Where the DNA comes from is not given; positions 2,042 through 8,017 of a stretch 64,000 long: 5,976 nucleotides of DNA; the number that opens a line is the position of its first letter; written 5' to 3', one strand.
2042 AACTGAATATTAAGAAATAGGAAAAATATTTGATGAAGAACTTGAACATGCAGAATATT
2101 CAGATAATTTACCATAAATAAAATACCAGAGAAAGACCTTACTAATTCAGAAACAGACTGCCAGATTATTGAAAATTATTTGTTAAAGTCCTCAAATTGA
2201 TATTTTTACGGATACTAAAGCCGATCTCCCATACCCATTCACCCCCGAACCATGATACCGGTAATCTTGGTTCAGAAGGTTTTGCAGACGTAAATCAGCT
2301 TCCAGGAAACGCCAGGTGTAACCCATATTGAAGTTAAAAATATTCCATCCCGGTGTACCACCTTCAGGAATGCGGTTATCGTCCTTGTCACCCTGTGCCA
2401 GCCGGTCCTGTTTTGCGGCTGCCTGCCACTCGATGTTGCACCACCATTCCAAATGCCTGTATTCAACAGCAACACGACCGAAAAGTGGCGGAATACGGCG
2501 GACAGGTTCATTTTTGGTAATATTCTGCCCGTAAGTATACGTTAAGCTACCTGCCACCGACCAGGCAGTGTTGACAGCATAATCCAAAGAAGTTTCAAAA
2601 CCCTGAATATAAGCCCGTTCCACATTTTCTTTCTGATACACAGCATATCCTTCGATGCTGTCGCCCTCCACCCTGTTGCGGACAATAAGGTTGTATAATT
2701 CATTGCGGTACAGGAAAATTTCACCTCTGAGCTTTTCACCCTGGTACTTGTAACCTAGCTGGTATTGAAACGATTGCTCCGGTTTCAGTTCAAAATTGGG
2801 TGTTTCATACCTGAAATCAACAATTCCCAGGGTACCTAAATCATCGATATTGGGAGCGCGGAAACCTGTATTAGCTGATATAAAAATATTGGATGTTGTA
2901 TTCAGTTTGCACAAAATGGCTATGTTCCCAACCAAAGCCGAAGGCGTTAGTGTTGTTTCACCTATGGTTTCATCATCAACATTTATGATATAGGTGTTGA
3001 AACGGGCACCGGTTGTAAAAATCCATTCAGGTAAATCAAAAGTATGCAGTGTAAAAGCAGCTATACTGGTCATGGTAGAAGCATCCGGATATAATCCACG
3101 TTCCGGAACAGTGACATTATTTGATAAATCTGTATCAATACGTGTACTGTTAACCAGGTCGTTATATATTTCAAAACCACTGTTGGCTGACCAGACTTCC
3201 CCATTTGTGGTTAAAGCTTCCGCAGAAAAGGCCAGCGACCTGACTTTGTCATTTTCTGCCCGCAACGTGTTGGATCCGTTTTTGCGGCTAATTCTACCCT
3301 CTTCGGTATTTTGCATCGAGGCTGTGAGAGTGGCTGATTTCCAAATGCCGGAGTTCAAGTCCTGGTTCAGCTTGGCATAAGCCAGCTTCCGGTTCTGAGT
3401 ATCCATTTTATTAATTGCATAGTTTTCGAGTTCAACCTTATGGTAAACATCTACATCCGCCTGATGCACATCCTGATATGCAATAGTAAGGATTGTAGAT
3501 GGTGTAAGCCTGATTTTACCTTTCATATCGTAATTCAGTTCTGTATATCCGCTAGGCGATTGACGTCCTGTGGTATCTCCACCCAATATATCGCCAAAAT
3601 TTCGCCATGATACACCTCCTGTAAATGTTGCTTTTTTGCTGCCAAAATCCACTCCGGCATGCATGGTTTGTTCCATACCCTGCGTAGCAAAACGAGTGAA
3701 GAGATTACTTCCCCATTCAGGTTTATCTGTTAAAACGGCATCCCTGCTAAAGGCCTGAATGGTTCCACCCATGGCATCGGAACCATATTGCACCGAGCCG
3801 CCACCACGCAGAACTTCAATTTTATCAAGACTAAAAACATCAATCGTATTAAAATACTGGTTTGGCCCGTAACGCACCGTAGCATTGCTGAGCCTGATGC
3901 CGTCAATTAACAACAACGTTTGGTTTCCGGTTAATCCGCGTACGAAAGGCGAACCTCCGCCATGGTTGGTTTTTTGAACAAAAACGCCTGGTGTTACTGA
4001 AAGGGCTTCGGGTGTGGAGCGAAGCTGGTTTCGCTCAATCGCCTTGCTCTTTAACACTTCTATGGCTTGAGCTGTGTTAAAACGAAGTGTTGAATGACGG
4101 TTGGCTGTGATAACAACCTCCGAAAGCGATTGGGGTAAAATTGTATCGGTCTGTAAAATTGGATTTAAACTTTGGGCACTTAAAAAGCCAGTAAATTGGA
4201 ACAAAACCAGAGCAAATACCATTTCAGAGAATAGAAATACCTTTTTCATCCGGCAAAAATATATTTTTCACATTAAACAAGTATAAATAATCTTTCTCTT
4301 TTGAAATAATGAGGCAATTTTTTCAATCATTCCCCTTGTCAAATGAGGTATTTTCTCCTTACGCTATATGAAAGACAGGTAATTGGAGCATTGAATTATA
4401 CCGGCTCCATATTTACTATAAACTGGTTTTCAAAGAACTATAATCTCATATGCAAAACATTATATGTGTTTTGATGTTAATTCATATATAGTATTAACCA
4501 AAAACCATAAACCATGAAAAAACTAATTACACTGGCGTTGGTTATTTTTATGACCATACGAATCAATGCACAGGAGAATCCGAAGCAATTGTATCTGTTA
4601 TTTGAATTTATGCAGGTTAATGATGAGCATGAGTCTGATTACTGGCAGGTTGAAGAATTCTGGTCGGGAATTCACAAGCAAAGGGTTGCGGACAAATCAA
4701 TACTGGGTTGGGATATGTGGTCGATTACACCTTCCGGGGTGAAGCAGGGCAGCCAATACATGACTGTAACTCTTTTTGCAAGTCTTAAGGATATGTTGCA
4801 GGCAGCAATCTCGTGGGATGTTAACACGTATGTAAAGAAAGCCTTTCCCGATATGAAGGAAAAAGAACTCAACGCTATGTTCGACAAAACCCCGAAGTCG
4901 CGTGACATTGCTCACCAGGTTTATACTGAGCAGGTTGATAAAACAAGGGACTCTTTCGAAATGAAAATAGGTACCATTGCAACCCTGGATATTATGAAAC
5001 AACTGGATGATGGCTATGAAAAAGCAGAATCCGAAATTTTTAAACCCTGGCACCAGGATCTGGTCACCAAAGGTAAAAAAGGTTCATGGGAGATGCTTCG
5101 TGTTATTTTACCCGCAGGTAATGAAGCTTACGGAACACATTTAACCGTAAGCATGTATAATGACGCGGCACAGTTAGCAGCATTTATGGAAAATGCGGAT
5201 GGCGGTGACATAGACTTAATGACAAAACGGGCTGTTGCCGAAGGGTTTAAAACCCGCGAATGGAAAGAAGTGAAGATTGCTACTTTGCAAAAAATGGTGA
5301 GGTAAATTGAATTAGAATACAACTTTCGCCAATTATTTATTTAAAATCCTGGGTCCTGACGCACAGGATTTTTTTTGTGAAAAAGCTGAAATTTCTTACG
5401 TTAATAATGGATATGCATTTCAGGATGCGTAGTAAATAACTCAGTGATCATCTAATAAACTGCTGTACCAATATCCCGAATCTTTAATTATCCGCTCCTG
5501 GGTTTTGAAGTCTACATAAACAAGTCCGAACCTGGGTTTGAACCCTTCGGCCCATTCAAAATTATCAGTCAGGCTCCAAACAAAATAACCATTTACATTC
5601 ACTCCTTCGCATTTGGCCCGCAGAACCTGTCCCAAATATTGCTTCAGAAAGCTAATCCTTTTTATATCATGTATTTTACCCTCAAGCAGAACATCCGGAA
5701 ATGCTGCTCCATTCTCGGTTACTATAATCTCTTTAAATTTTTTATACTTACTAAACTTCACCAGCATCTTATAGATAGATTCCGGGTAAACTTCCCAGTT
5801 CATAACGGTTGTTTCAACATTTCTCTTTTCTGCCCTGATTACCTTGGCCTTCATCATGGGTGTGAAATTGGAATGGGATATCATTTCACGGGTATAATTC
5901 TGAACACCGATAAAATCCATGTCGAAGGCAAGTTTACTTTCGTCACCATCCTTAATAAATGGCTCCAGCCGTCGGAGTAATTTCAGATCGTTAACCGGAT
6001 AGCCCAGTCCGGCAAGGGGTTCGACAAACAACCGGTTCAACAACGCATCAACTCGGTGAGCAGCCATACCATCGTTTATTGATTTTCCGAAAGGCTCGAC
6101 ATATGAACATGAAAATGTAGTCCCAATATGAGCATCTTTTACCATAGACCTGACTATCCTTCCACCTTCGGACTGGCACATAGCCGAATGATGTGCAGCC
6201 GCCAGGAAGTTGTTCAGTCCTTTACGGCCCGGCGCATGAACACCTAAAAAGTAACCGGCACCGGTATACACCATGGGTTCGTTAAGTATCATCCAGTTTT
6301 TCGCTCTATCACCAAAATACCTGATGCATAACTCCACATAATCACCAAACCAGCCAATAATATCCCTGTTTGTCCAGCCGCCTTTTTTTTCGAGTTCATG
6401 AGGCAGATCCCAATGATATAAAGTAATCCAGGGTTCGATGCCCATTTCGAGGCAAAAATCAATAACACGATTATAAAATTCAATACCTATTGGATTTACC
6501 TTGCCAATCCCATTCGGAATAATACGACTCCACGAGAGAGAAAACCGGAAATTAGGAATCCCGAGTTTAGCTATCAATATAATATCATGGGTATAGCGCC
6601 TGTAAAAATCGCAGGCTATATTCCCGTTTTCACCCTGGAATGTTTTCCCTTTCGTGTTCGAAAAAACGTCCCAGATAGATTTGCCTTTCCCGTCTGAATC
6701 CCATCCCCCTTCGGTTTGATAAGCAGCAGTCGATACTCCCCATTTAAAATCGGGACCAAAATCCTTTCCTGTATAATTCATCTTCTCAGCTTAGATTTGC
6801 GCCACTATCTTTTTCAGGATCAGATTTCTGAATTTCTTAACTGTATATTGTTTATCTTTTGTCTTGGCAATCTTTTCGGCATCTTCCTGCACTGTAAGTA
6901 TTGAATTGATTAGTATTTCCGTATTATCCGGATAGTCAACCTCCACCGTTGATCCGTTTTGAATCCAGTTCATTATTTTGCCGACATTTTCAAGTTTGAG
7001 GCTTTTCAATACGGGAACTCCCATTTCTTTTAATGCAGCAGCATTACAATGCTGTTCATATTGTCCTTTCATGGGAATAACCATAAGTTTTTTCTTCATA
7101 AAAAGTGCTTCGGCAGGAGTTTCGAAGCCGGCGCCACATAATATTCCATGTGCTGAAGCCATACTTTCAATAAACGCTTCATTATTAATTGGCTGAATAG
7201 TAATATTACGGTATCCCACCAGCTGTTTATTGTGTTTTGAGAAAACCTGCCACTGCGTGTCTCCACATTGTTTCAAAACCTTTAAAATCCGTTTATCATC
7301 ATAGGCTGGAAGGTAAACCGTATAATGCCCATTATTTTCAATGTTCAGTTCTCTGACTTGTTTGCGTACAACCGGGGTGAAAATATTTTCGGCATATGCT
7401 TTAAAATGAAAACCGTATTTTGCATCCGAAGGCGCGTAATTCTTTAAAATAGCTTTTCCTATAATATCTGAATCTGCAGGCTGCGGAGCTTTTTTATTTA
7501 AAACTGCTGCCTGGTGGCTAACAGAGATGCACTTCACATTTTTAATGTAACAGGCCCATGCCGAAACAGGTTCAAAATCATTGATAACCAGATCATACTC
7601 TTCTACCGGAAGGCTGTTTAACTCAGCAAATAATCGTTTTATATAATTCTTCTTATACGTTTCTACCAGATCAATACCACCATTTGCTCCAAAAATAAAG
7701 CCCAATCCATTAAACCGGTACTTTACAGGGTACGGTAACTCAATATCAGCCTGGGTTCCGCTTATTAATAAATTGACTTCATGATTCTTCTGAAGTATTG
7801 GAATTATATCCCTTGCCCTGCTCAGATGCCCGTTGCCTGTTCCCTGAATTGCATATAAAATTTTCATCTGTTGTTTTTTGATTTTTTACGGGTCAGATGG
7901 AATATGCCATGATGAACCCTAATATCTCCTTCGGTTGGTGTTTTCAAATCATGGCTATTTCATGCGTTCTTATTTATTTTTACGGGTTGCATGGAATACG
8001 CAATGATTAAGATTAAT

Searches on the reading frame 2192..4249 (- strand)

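Call 9: search_protein_families(library=pfam, proteins=[window:2192-4249:-])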
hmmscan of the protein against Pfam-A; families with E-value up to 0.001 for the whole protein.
window:2192-4249:- (685 aa): 2 families
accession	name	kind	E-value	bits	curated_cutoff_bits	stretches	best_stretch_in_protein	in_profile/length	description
PF00593.30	TonB_dep_Rec_b-barrel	-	6e-33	115.8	27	1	280-658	53-436/436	TonB dependent receptor-like, beta-barrel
PF07715.20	Plug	-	7.9e-25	87.9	23.9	1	58-163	4-107/107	TonB-dependent Receptor Plug Domain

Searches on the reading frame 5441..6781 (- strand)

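Call 9: search_protein_families(library=pfam, proteins=[window:5441-6781:-])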
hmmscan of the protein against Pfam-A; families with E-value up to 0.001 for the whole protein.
window:5441-6781:- (446 aa): 1 family
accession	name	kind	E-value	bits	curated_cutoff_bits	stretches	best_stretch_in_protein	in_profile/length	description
PF00232.24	Glyco_hydro_1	-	3.6e-146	487.6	22.6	1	7-444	4-449/453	Glycosyl hydrolase family 1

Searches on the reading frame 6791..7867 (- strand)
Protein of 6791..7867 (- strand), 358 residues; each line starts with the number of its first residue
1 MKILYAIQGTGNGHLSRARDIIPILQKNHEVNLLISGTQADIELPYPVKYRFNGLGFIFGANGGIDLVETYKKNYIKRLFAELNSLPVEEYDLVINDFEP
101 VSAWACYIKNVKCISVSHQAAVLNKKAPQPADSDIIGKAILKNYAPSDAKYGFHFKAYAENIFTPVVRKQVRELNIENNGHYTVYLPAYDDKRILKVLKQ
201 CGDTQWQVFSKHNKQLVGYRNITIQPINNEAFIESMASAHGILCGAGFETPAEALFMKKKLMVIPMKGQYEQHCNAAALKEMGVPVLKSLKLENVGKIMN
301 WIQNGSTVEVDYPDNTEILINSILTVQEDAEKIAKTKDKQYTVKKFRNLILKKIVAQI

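Call 9: search_protein_families(library=pfam, proteins=[window:6791-7867:-])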
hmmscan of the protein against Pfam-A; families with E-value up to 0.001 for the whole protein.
window:6791-7867:- (358 aa): 2 families
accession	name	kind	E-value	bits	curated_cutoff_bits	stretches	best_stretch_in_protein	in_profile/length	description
PF13528.12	Glyco_trans_1_3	-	1.6e-34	120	25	1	1-296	1-315/322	Glycosyl transferase family 1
PF04101.22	Glyco_tran_28_C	-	3.8e-05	24.2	22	1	193-283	29-118/166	Glycosyltransferase family 28 C-terminal domain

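Call 39: search_protein_families(library=ncbifam, proteins=[window:6791-7867:-])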
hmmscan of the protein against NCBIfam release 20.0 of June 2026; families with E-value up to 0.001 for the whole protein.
window:6791-7867:- (358 aa): 1 family
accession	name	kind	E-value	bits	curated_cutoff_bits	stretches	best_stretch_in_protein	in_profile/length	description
TIGR00661.1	MJ1255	subfamily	7.2e-43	147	195.9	1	2-290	1-299/321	MJ1255/VC2487 family glycosyltransferase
